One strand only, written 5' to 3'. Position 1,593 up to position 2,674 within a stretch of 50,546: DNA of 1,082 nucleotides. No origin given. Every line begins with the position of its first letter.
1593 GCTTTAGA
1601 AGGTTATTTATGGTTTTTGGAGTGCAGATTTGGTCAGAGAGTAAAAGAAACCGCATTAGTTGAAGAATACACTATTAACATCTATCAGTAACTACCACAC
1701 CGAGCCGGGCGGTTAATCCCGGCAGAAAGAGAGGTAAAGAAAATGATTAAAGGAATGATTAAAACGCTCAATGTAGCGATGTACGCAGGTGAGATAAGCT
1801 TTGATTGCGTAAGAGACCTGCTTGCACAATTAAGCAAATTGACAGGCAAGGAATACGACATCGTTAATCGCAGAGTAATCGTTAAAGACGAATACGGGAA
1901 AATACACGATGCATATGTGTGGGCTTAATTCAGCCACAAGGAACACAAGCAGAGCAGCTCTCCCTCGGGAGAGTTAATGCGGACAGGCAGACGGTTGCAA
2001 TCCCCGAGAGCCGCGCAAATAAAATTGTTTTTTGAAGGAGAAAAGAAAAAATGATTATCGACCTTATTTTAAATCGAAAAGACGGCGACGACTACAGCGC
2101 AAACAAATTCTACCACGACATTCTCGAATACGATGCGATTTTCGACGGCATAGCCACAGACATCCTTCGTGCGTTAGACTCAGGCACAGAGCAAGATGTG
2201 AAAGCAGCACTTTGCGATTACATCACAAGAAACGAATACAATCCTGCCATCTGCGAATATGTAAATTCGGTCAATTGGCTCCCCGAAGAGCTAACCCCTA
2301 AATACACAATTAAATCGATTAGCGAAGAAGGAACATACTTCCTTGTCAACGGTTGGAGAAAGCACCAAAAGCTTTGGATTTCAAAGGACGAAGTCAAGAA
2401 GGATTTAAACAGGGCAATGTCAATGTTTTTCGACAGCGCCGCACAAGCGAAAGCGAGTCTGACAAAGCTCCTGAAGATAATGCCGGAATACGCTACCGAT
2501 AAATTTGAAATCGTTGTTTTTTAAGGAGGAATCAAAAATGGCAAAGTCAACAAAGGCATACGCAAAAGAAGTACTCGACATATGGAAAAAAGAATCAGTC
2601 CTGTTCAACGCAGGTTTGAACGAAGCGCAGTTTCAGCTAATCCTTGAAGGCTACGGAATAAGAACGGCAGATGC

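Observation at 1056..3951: Island of ten small unknown genes under consensus promoters beside a divergent HTH regulator (anti-defence locus candidate)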

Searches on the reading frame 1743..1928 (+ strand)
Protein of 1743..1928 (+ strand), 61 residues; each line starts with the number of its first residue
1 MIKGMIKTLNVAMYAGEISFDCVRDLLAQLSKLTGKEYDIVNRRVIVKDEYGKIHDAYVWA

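Call 5: search_protein_families(library=pfam, max_evalue=0.1, proteins=[window:1743-1928:+])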
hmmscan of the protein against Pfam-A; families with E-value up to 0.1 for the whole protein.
window:1743-1928:+ (61 aa): 1 family
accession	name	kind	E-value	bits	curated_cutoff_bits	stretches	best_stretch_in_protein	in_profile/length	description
PF19645.4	DUF6148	-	0.057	13.9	27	1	26-46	17-37/74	Family of unknown function (DUF6148)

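Call 6: search_protein_families(library=phrogs, max_evalue=0.01, proteins=[window:1743-1928:+])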
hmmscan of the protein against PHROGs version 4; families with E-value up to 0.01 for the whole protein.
window:1743-1928:+ (61 aa): 0 families

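Call 42: search_protein_families(library=pfam, max_evalue=0.01, proteins=[L018:6574-6939:+])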
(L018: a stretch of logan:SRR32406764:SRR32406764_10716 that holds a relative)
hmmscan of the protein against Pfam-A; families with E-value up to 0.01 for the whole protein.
L018:6574-6939:+ (121 aa): 0 families

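Call 89: search_protein_families(library=padloc, max_evalue=0.01, proteins=[window:1743-1928:+])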
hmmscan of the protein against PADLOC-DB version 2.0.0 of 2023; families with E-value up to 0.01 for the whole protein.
window:1743-1928:+ (61 aa): 0 families

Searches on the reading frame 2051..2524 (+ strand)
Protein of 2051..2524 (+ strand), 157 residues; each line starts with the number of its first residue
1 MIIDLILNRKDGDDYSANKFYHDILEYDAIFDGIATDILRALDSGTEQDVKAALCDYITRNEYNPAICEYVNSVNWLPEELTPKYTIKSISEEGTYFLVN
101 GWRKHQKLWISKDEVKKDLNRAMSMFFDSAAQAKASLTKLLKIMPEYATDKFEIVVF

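Call 5: search_protein_families(library=pfam, max_evalue=0.1, proteins=[window:2051-2524:+])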
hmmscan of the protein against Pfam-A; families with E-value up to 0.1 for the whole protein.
window:2051-2524:+ (157 aa): 1 family
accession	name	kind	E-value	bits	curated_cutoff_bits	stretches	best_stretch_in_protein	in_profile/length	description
PF21773.2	ODAD1_CC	-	0.03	13.9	27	1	47-144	169-260/287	ODAD1 central coiled coil region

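Call 6: search_protein_families(library=phrogs, max_evalue=0.01, proteins=[window:2051-2524:+])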
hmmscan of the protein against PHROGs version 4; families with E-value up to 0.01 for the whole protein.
window:2051-2524:+ (157 aa): 0 families

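Call 19: find_related_loci(query=window:2051-2524:+, collection=viral_contigs, flank=8000)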
Query window:2051-2524:+ (157 aa) in viral_contigs; peptide patterns used: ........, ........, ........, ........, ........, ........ (x = any residue, [..] = any of these).
7 stretches matched a pattern; 2 encode a relative of the query (tblastn E <= 1e-3); 2 distinct loci.
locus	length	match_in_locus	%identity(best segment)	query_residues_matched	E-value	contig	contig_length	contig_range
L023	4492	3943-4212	50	1-80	2e-23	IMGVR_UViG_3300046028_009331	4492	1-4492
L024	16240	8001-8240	48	1-80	3e-20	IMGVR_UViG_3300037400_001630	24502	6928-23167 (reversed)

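Call 26: find_homologous_proteins(query=window:2051-2521:+, max_evalue=0.001)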
Query window:2051-2521:+ (157 aa): 24 proteins with E <= 0.001 among 41 candidates.
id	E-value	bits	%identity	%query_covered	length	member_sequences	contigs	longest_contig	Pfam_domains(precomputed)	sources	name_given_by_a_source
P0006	5.9e-97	340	96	100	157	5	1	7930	-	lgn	-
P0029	6.6e-24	103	57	53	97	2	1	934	-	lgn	-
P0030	3.8e-22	97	61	49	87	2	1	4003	-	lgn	-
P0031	1.2e-21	95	48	78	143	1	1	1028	-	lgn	-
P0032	8.8e-18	83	49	49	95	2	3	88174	-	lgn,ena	-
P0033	1.3e-16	79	53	53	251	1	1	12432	-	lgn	-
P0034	2.3e-16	78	54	48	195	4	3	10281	-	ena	-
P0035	9.7e-16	76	45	49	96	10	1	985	-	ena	-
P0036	1.7e-15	75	51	48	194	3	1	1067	-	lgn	-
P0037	3.0e-15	74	53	48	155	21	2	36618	-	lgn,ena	-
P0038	8.7e-15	73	57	47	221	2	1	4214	-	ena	-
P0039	8.9e-15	73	50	48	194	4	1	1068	-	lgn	-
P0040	1.9e-14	72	46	49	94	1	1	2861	-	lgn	-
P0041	1.9e-14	72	48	52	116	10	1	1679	-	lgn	-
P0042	2.0e-14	72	48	52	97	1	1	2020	-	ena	-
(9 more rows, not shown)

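Call 42: search_protein_families(library=pfam, max_evalue=0.01, proteins=[L018:6574-6939:+])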
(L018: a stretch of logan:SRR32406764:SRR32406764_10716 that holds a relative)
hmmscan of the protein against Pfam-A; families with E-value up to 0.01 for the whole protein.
L018:6574-6939:+ (121 aa): 0 families

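Call 83: predict_structure(alignment_id=A5)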
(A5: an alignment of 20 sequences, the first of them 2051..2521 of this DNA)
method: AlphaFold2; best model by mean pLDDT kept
length: 157 residues; sequences in the alignment: 20
mean_pLDDT: 71.3   pTM: 0.51
mean pLDDT of the five models: 71.3, 71.1, 69.9, 69.6, 65.7
residues with pLDDT >= 90: 36; 70-90: 55; 50-70: 29; < 50: 37
segments of 3 or more residues with pLDDT < 50: 80-112, 155-157
pLDDT, mean of each block of 10 residues (from residue 1): 90 85 83 87 87 95 93 85 37 42 41 55 66 72 68 49
secondary structure, 60 per line:
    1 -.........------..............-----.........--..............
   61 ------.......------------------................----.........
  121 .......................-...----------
elements in order: H2-10 H17-30 H36-44 H47-60 H67-73 H92-107 H112-143

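Call 87: fold_search(model_id=the predicted structure, library=pdb)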
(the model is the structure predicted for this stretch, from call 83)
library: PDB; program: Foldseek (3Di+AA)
matches with E <= 10: 56; with E <= 0.001: 0
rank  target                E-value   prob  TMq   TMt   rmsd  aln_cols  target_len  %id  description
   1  7m7k                  2.2e+00  0.10  0.16  0.08  10.1        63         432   21  Crystal structure of uridine bound to Geobacillus thermoglucosidasius pyrimidine nucleoside phosphorylase PyNP (released 2021-08-25)
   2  8qbs                  2.3e+00  0.07  0.18  0.15  23.1       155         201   16  Cryo-EM structure of Vipp1-F197K/L200K helical filament with lattice 1 (Vipp1-F197K/L200K_L1) (released 2024-09-11)
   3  6jx2_D                3.3e+00  0.05  0.16  0.09  18.2       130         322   17  Crystal structure of Ketol-acid reductoisomerase from Corynebacterium glutamicum (released 2019-08-07)
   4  7oc7                  3.7e+00  0.21  0.20  0.11   3.5        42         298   14  LasB, alpha-alkyl-N-aryl mercaptoacetamide (released 2022-01-19)
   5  9a7f_A                3.7e+00  0.06  0.22  0.25  14.5       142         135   11  Integrative model of RGHR-DLDH1 by crosslinking MS and deep learning (released 2024-09-18)
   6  7svw_B                3.9e+00  0.06  0.20  0.09  18.6       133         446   10  Strand-transfer complex of TnsB from ShCAST (released 2022-08-10)
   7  6jx2_C                4.4e+00  0.04  0.17  0.09  19.5       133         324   16  Crystal structure of Ketol-acid reductoisomerase from Corynebacterium glutamicum (released 2019-08-07)
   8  8rdu_R                4.6e+00  0.05  0.19  0.08  18.5       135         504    9  Conformational Landscape of the Type V-K CRISPR-associated TransposonIntegration Assembly CAST V-K composite map (released 2024-06-19)
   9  8iuf_N6               4.6e+00  0.03  0.16  0.17  20.1       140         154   12  Cryo-EM structure of Euglena gracilis super-complex I+III2+IV, composite (released 2024-02-28)
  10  8gym_C                4.9e+00  0.06  0.21  0.17  16.4       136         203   12  Cryo-EM structure of Tetrahymena thermophila respiratory mega-complex MC IV2+(I+III2+II)2 (released 2023-06-14)
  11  8qbw                  4.9e+00  0.03  0.19  0.14  33.9       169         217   15  Cryo-EM structure of Vipp1-deltaH6_aa1-219 helical filament with lattice 3 (Vipp1-deltaH6_L3) (released 2024-09-11)
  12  5y0t_A                5.2e+00  0.09  0.22  0.10   6.1        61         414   16  Crystal structure of Thermotoga maritima TmcAL bound with alpha-thio ATP(Form II) (released 2018-07-18)
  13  1ezm                  5.8e+00  0.13  0.21  0.12   4.0        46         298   13  THREE-DIMENSIONAL STRUCTURE OF THE ELASTASE OF PSEUDOMONAS AERUGINOSA AT 1.5 ANGSTROMS RESOLUTION (released 1993-10-31)
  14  9oti_M                5.8e+00  0.08  0.23  0.16  12.4        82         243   10  GATOR2 complex bound to arginine sensor CASTOR1 (released 2025-10-01)
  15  5ctq_A                5.8e+00  0.04  0.22  0.08  17.6       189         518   10  Crystal structure of human SART3/TIP110 half-a TPR (HAT) domain (released 2016-04-27)
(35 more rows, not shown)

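Call 89: search_protein_families(library=padloc, max_evalue=0.01, proteins=[window:2051-2524:+])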
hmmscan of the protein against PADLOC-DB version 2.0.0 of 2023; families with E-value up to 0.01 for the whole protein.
window:2051-2524:+ (157 aa): 0 families

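Call 90: search_protein_families(library=ncbifam, max_evalue=0.01, proteins=[window:2051-2524:+])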
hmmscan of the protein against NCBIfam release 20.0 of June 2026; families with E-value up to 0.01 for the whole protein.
window:2051-2524:+ (157 aa): 0 families

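Call 105: search_dna_similar(query=window:2051-2521:+, collection=phages, mode=protein, max_rows=15, max_evalue=0.001)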
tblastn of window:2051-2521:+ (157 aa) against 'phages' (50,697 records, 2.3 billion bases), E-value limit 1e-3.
No match.

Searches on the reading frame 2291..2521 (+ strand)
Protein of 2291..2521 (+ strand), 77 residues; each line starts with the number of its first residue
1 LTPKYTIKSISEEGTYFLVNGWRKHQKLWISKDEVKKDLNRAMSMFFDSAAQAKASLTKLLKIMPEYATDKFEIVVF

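Call 78: predict_structure(alignment_id=A4)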
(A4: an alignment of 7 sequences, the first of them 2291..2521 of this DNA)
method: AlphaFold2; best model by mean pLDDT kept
length: 77 residues; sequences in the alignment: 7
mean_pLDDT: 93.3   pTM: 0.80
mean pLDDT of the five models: 93.3, 92.9, 91.5, 90.7, 89.3
residues with pLDDT >= 90: 68; 70-90: 8; 50-70: 1; < 50: 0
segments of 3 or more residues with pLDDT < 50: none
pLDDT, mean of each block of 10 residues (from residue 1): 93 94 88 95 95 96 92 96
secondary structure, 60 per line:
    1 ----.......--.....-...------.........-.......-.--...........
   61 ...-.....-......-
elements in order: E5-11 E14-18 E29-31 H32-37 H39-45 H50-63 H65-69 E71-76

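Call 82: fold_search(model_id=the predicted structure, library=pdb)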
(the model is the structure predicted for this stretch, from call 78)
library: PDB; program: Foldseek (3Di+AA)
matches with E <= 10: 171; with E <= 0.001: 0
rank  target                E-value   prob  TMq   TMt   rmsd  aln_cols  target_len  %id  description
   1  4a51_B                7.7e-01  0.15  0.36  0.12  11.3        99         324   16  Crystal structure of human kinesin Eg5 in complex with 1-(3-(((2-Aminoethyl)thio)diphenylmethyl)phenyl)ethanone hydroc (released 2012-10-31)
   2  2gm1_B                8.2e-01  0.14  0.34  0.11  11.5        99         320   15  Crystal structure of the mitotic kinesin eg5 in complex with mg-adp and n-(3-aminopropyl)-n-((3-benzyl-5-chloro-4-oxo- (released 2006-06-27)
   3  4a5y_B                9.3e-01  0.18  0.39  0.14   8.8        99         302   16  Intermediate state of human kinesin Eg5 in complex with Ispinesib (released 2012-11-07)
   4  4ap0_A                9.9e-01  0.14  0.34  0.11   9.9        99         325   15  The mitotic kinesin Eg5 in complex with Mg-ADP and ispinesib (released 2012-09-26)
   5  2gm1_D                1.1e+00  0.13  0.34  0.11  11.7        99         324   16  Crystal structure of the mitotic kinesin eg5 in complex with mg-adp and n-(3-aminopropyl)-n-((3-benzyl-5-chloro-4-oxo- (released 2006-06-27)
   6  2fme_A                1.1e+00  0.12  0.34  0.11  11.4        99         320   16  Crystal structure of the mitotic kinesin eg5 (ksp) in complex with mg-adp and (r)-4-(3-hydroxyphenyl)-n,n,7,8-tetramet (released 2006-04-18)
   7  2gm1_A                1.2e+00  0.12  0.34  0.11  11.7        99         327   16  Crystal structure of the mitotic kinesin eg5 in complex with mg-adp and n-(3-aminopropyl)-n-((3-benzyl-5-chloro-4-oxo- (released 2006-06-27)
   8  4bxn_B                1.3e+00  0.15  0.41  0.12   9.4        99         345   15  Eg5(WT) complex (released 2013-07-31)
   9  4ap0_B                1.3e+00  0.13  0.36  0.12  10.1        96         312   14  The mitotic kinesin Eg5 in complex with Mg-ADP and ispinesib (released 2012-09-26)
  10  2ieh_A                1.3e+00  0.13  0.35  0.11   9.9        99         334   15  Crystal structure of human kinesin Eg5 in complex with (R)-mon97, a new monastrol-based inhibitor that binds as (R)-en (released 2007-01-23)
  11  4a51_D                1.5e+00  0.13  0.38  0.13   9.5        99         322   16  Crystal structure of human kinesin Eg5 in complex with 1-(3-(((2-Aminoethyl)thio)diphenylmethyl)phenyl)ethanone hydroc (released 2012-10-31)
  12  2fme_B                1.6e+00  0.10  0.34  0.11  11.4        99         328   16  Crystal structure of the mitotic kinesin eg5 (ksp) in complex with mg-adp and (r)-4-(3-hydroxyphenyl)-n,n,7,8-tetramet (released 2006-04-18)
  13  4a51_C                1.8e+00  0.10  0.36  0.12  11.3        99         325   16  Crystal structure of human kinesin Eg5 in complex with 1-(3-(((2-Aminoethyl)thio)diphenylmethyl)phenyl)ethanone hydroc (released 2012-10-31)
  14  6wue_A                1.8e+00  0.08  0.30  0.27   6.2        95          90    5  Tetragonal crystal form of SbtB from Synechocystis PCC6803 (released 2020-08-26)
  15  4bxn_A                2.0e+00  0.10  0.37  0.12   8.8        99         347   16  Eg5(WT) complex (released 2013-07-31)
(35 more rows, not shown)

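Call 88: fold_search(model_id=the predicted structure, library=viral)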
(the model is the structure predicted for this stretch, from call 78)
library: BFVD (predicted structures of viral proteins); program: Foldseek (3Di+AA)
matches with E <= 10: 490; with E <= 0.001: 0
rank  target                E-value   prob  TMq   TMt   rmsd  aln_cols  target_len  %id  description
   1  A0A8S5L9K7            2.1e-02  1.00  0.62  0.64   3.3        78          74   19  Uncharacterized protein [Myoviridae sp. ctPuP5]
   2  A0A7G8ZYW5            3.0e-02  1.00  0.62  0.57   3.7        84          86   13  Uncharacterized protein [Enterococcus phage iF6]
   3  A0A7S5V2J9            9.9e-02  0.99  0.58  0.56   3.1        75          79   20  (no name in the UniProt tables at hand)
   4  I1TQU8                9.9e-02  0.87  0.49  0.53  12.1        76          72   12  (no name in the UniProt tables at hand)
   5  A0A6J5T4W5            1.1e-01  0.92  0.48  0.58   3.9        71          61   15  Uncharacterized protein [uncultured Caudovirales phage]
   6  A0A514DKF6            1.1e-01  0.89  0.44  0.47   8.2        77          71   16  Uncharacterized protein [Corynebacterium phage Adelaide]
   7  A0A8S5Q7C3            1.4e-01  0.97  0.58  0.60   3.2        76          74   18  Uncharacterized protein [Myoviridae sp. ctTRu92]
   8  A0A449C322            1.8e-01  0.89  0.50  0.56   4.0        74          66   19  (no name in the UniProt tables at hand)
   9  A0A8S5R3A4            2.0e-01  0.44  0.43  0.35   8.7       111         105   11  Uncharacterized protein [Siphoviridae sp. ct6d71]
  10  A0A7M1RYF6            2.1e-01  0.85  0.53  0.54   4.1        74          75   16  Uncharacterized protein [uncultured phage cr3_1]
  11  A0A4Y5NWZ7            2.2e-01  0.85  0.55  0.22   4.0        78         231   17  (no name in the UniProt tables at hand)
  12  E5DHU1                2.4e-01  0.90  0.51  0.26   3.6        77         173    9  Uncharacterized protein [Enterobacter phage CC31]
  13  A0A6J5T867            2.4e-01  0.66  0.45  0.55   3.9        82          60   13  Uncharacterized protein [uncultured Caudovirales phage]
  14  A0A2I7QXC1            2.5e-01  0.25  0.37  0.18  11.1        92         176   14  (no name in the UniProt tables at hand)
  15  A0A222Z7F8            2.8e-01  0.63  0.49  0.36   4.7        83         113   11  (no name in the UniProt tables at hand)
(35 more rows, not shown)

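Call 102: search_protein_representatives(alignment_id=A4)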
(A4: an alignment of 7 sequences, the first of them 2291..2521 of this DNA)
Query: 7 sequences, 122 profile positions. Proteins with E-value up to 0.001 (for the whole library): 120; up to 1e-10: 92; up to 1e-30: 5. The best 120 are listed.
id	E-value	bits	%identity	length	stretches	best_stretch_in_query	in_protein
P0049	4.0e-49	181.6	-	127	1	1-122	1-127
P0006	8.5e-37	141.8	-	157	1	11-108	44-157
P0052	8.4e-34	132.2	-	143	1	3-112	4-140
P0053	1.4e-33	131.5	-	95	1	33-117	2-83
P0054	2.0e-33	131.0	-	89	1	35-121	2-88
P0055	7.9e-30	119.3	-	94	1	34-111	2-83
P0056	2.1e-29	118.0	-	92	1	39-118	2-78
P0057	3.6e-28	114.0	-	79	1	37-108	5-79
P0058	7.1e-28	113.0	-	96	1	35-109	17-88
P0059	1.7e-27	111.8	-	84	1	38-111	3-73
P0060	3.4e-27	110.8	-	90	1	33-113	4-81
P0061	3.7e-27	110.7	-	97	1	33-115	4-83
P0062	1.1e-26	109.2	-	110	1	38-110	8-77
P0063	1.2e-26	109.0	-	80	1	39-117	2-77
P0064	1.3e-26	109.0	-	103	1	37-120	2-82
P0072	3.1e-24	101.3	-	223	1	39-121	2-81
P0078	3.1e-21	91.6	-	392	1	29-115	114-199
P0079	4.8e-21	91.0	-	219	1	29-116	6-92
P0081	8.2e-21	90.2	-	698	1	32-110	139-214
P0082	1.0e-20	89.9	-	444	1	33-115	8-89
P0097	1.3e-19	86.3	-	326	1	33-117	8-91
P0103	3.5e-19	85.0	-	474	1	39-116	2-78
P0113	7.7e-18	80.6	-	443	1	39-119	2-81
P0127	6.3e-16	74.5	-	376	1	16-114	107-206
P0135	1.2e-13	67.1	-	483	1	32-113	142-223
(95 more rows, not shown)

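Call 103: search_protein_families(library=pfam, max_evalue=0.001, proteins=[P0081, P0082, P0103, P0113, P0135, P0078, P0127, P0097, P0072, P0079])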
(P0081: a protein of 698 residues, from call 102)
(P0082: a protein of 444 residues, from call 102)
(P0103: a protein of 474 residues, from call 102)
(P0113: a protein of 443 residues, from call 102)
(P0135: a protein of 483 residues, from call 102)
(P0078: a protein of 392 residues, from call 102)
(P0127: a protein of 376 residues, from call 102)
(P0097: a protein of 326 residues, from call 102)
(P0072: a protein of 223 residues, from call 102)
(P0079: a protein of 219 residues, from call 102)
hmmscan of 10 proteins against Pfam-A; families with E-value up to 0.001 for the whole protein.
P0081 (698 aa): 0 families

P0082 (444 aa): 0 families

P0103 (474 aa): 0 families

P0113 (443 aa): 0 families

P0135 (483 aa): 0 families

P0078 (392 aa): 0 families

P0127 (376 aa): 0 families

P0097 (326 aa): 0 families

P0072 (223 aa): 0 families

P0079 (219 aa): 0 families
